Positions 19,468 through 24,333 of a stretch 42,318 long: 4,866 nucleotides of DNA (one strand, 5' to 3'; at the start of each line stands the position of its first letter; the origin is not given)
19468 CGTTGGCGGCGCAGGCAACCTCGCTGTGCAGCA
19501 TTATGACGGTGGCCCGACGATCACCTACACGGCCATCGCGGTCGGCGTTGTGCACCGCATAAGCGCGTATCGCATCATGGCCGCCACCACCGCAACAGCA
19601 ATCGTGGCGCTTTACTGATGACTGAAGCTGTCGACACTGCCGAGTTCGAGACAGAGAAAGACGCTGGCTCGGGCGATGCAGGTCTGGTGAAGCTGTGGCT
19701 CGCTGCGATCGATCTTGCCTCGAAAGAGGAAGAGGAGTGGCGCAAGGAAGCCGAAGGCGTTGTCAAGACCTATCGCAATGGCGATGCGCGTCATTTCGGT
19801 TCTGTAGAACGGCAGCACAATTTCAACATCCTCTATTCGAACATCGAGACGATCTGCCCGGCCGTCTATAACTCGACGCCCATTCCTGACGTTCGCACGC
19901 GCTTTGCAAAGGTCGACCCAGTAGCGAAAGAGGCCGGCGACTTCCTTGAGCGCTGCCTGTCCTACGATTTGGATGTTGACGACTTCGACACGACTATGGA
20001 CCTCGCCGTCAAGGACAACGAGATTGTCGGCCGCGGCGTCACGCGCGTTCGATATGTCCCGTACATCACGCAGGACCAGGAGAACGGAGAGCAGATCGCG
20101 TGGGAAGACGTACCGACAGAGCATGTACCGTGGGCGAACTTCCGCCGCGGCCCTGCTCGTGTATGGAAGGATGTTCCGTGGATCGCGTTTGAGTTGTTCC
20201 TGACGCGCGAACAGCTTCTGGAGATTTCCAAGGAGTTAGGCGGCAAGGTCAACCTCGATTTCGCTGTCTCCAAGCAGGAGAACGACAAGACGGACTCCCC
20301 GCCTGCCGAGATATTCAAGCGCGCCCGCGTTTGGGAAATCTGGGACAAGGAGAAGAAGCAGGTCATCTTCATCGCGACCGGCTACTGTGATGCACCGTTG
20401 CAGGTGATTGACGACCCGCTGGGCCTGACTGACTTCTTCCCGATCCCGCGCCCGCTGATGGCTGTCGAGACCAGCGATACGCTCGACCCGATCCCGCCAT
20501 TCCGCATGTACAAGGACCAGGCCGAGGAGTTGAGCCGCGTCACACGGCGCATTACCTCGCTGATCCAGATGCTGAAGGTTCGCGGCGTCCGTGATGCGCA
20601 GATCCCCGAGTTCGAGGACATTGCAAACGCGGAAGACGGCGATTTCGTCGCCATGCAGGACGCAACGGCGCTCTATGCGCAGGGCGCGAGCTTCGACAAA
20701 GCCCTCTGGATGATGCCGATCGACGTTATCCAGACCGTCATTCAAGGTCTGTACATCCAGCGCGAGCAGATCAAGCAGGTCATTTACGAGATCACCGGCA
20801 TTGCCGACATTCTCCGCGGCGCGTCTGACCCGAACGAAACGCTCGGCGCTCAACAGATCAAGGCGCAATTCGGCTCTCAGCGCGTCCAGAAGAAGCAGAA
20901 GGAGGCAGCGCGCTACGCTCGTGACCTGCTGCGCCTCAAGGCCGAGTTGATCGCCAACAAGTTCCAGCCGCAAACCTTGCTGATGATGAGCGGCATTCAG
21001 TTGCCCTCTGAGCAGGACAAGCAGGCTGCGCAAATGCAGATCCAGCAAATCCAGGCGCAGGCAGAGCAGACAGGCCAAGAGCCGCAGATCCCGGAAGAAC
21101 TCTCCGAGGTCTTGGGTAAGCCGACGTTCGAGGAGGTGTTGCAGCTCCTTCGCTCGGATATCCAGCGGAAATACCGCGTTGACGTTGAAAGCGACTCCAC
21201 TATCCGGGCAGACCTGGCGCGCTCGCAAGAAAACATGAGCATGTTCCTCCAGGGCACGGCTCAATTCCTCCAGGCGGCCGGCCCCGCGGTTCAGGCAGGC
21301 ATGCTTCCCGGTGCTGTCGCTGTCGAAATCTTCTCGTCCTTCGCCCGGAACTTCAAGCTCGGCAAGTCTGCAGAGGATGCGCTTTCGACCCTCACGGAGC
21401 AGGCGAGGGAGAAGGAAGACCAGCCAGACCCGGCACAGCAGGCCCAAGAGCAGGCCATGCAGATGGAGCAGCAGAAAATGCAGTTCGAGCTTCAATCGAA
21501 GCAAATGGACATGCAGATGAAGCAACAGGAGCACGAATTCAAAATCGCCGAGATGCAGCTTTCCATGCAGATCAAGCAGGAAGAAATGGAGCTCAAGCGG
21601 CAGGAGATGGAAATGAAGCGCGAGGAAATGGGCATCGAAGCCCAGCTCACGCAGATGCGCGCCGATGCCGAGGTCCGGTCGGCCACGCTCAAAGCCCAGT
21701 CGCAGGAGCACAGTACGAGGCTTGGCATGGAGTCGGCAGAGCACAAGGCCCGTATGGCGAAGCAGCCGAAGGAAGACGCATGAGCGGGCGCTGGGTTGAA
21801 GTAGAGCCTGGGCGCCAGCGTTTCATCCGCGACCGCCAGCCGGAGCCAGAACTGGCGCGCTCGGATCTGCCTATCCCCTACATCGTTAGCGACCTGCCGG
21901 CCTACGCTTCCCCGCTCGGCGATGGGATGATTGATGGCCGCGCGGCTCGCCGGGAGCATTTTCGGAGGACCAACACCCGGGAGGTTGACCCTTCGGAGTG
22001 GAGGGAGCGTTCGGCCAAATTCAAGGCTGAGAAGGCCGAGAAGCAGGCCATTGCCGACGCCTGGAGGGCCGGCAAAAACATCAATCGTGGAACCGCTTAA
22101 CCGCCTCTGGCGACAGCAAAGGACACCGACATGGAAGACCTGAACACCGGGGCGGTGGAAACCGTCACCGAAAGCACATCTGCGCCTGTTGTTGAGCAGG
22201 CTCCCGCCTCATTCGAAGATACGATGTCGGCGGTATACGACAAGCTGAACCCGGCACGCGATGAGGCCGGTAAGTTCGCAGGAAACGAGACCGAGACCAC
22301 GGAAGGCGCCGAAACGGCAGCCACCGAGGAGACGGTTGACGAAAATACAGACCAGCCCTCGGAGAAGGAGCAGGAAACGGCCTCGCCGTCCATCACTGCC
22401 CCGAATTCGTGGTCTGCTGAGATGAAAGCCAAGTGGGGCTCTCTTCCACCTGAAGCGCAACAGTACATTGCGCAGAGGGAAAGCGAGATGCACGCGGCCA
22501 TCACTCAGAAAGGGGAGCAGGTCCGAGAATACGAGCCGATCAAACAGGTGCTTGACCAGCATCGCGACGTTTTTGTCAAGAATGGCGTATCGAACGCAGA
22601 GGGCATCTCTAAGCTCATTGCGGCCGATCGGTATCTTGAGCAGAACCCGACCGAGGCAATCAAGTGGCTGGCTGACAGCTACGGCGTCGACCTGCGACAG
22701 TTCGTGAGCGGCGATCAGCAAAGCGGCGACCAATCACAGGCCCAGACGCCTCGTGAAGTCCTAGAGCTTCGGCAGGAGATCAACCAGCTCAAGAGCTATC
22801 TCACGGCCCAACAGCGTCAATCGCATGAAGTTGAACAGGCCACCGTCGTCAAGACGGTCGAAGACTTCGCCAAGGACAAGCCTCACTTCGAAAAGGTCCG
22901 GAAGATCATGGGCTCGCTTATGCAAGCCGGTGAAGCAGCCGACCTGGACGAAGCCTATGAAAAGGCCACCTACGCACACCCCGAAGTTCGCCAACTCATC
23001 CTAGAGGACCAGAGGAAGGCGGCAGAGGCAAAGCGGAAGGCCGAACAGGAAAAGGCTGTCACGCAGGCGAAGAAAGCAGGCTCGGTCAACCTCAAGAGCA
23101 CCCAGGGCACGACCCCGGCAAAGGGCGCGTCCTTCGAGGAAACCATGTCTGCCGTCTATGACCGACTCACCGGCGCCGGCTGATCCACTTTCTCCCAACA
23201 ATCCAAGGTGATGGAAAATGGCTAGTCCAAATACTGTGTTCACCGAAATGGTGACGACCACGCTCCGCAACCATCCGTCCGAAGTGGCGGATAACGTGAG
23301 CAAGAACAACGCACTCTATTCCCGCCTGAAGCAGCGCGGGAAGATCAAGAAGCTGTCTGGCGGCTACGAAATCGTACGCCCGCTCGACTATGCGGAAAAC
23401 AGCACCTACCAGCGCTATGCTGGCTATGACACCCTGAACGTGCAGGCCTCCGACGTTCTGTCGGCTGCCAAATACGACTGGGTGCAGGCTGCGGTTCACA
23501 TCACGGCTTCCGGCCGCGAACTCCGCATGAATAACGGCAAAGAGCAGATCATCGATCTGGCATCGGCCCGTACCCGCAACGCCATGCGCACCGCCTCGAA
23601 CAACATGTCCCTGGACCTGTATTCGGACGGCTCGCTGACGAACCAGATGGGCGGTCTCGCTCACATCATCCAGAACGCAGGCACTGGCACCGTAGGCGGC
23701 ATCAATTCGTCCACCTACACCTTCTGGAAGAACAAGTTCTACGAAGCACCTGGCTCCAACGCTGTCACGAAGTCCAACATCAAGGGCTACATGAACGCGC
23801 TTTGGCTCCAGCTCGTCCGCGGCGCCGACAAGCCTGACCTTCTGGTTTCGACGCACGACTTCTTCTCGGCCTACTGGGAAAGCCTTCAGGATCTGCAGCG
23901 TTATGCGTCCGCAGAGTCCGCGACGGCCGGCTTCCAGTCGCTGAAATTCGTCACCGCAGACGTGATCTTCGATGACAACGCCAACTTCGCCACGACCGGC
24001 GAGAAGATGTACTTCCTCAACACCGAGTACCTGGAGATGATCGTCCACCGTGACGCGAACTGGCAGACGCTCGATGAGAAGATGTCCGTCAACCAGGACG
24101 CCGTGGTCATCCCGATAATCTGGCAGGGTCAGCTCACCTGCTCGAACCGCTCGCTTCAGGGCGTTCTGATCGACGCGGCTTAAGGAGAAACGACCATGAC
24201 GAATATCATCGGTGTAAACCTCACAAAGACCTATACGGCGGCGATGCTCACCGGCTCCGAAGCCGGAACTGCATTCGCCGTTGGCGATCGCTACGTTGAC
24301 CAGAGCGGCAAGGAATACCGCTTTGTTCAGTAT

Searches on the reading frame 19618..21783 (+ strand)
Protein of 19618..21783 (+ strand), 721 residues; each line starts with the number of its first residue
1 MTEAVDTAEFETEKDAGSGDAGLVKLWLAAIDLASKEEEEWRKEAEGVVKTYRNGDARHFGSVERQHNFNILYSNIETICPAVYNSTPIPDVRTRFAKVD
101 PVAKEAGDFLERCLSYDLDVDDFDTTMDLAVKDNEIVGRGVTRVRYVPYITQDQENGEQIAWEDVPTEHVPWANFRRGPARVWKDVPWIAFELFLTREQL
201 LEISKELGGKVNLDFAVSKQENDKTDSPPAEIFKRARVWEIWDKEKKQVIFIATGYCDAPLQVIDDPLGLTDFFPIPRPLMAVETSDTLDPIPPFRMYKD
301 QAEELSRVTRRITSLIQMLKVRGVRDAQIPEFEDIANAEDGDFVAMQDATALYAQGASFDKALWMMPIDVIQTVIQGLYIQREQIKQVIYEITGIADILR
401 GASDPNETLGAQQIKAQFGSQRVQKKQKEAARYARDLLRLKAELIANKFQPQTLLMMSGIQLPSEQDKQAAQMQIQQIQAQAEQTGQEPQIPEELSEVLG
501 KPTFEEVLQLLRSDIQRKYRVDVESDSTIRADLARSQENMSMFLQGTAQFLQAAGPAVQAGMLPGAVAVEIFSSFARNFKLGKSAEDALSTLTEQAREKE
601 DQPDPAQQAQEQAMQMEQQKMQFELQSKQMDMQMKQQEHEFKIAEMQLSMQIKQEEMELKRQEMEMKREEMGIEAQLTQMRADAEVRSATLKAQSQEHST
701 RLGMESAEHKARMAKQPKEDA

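Call 30: search_protein_families(library=phrogs, proteins=[window:19618-21783:+], max_evalue=0.00001)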
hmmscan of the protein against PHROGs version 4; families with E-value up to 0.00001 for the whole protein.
window:19618-21783:+ (721 aa): 1 family
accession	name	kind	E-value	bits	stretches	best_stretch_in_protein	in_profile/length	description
phrog_12082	-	head and packaging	1.8e-171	573.1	1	16-708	13-709/715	portal protein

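Call 78: search_dna_similar(query=window:19618-21783:+, collection=phages, mode=protein, max_rows=10)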
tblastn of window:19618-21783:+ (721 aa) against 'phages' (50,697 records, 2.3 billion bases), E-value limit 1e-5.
Records with a match: 51; places in all: 51; records where one place covers at least 80% of the query: 0.
Best place of each record, by identity: <60% 51.
By first word of the organism name: Brucella 41; Myxococcus 3; Bacteriophage 2; Rhizobium 1; Bradyrhizobium 1; Ruegeria 1; Stenotrophomonas 1; Microcystis 1.
By host as written in the record: Brucella abortus S19 14; Brucella sp. 6; Brucella abortus 141 5; Brucella abortus 4; - 2; Myxococcus xanthus strain DK883 2; Brucella melitensis 16M 2; brucella abortus 141 2; and 13 more.
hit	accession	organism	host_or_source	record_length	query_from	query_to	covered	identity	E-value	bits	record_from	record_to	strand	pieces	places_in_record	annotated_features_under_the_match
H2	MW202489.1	Bacteriophage sp.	Manatee Spring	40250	50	592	75%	34.8%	4e-95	329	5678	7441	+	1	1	portal protein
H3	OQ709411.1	Myxococcus phage Mx9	Myxococcus xanthus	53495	48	559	71%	32.0%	2e-56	215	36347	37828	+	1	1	putative portal protein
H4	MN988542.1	Rhizobium phage RHph_I3_18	Rhizobium phaseoli I3_18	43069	6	465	64%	33.9%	8e-62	231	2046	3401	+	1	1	hypothetical protein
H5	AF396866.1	Myxococcus phage Mx8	Myxococcus xanthus strain DK883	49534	48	566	72%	30.0%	7e-53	204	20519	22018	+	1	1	virion structural protein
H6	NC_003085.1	Myxococcus phage Mx8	Myxococcus xanthus strain DK883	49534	48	566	72%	30.0%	7e-53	204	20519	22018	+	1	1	portal protein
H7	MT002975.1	Brucella phage EF4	Brucella abortus S19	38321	48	563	72%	30.2%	1e-53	206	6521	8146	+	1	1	putative portal protein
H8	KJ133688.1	Brucella phage 02_19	Brucella abortus S19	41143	48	563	72%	29.9%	3e-54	208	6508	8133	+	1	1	putative portal protein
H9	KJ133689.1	Brucella phage 02_141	Brucella abortus 141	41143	48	563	72%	29.9%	3e-54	208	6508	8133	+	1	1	putative portal protein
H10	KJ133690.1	Brucella phage 11sa_19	Brucella abortus S19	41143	48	563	72%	29.9%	3e-54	208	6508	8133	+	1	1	putative portal protein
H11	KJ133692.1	Brucella phage 110_19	Brucella abortus S19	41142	48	563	72%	29.9%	3e-54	208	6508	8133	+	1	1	putative portal protein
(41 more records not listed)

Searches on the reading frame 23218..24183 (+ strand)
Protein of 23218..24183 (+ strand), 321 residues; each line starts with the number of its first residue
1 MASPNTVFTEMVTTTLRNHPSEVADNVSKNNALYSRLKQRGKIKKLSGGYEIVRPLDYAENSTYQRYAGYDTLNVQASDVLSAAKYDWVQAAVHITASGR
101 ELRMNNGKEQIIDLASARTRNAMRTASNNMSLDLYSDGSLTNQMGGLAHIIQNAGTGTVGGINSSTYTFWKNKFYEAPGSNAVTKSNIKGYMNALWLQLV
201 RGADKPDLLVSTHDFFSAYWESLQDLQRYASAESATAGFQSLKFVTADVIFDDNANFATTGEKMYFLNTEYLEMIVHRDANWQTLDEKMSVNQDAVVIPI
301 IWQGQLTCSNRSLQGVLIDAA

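Call 30: search_protein_families(library=phrogs, proteins=[window:23218-24183:+], max_evalue=0.00001)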
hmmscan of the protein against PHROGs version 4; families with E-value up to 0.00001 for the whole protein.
window:23218-24183:+ (321 aa): 2 families
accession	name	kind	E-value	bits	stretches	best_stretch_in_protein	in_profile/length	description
phrog_9953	-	head and packaging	8.7e-89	299.1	1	4-319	5-328/329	major head protein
phrog_14242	-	head and packaging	5.8e-15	55.9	1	83-291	163-354/396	major head protein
